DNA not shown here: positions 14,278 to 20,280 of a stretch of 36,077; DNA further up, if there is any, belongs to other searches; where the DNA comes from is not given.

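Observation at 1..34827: One uninterrupted >=34.8-kb ORF (>=11,609 codons) missing from the supplied ORF track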

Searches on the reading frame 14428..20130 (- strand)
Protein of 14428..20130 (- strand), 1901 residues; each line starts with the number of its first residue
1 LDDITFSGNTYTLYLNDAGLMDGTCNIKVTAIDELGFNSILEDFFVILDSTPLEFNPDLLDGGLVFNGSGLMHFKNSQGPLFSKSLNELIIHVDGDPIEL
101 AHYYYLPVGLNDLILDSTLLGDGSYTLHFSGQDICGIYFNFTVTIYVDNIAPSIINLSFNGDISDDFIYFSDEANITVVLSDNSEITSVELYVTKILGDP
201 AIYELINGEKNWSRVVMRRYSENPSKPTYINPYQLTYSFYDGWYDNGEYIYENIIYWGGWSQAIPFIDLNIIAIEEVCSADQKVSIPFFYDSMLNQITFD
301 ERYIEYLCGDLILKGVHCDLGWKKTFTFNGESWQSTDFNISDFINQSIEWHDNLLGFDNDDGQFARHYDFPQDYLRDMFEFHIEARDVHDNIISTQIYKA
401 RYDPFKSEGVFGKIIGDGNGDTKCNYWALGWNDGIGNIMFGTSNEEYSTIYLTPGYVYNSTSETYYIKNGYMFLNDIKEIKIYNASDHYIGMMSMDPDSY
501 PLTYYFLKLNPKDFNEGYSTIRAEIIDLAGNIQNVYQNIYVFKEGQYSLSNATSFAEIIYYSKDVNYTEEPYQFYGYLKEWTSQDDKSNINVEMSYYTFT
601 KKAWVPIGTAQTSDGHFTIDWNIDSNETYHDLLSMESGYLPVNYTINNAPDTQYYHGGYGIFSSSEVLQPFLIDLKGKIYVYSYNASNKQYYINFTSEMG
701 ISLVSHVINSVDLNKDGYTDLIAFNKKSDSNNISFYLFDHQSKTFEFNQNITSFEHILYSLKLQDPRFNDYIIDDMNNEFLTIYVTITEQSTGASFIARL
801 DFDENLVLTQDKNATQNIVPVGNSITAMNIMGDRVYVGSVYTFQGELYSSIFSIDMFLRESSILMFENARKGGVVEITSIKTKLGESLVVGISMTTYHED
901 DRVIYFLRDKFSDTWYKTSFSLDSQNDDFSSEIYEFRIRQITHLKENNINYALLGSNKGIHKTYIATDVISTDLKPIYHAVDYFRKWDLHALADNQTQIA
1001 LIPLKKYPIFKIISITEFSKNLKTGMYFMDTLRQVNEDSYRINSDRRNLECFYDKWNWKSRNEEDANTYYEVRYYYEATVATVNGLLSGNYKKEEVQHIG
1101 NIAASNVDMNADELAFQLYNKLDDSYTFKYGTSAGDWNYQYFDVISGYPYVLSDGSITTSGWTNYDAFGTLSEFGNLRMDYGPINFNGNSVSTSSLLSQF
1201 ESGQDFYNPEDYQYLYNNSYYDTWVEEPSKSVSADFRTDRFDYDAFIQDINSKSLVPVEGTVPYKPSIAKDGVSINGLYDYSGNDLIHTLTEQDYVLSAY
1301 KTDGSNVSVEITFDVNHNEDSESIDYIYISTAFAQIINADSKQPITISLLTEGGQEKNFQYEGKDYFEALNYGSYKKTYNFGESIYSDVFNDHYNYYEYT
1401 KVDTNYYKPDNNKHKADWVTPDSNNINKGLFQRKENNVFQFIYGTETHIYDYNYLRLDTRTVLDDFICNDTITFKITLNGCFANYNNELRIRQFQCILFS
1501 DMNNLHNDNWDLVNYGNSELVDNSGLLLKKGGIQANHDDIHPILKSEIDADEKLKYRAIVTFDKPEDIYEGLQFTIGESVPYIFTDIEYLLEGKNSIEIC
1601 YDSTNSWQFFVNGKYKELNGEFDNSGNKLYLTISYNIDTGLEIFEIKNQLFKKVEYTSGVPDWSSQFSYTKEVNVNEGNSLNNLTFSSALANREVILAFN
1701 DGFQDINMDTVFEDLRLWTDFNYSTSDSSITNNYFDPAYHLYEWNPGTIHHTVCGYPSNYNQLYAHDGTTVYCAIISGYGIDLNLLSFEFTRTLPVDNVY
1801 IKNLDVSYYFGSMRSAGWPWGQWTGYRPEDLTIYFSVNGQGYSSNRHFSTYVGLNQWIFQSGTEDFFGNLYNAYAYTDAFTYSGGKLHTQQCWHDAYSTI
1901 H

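Call 93: search_solved_structures(query=A10, max_evalue=1)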
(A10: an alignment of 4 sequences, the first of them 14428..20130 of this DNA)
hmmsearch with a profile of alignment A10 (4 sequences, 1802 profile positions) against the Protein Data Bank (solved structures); distinct sequences matched with E-value up to 1: 0.
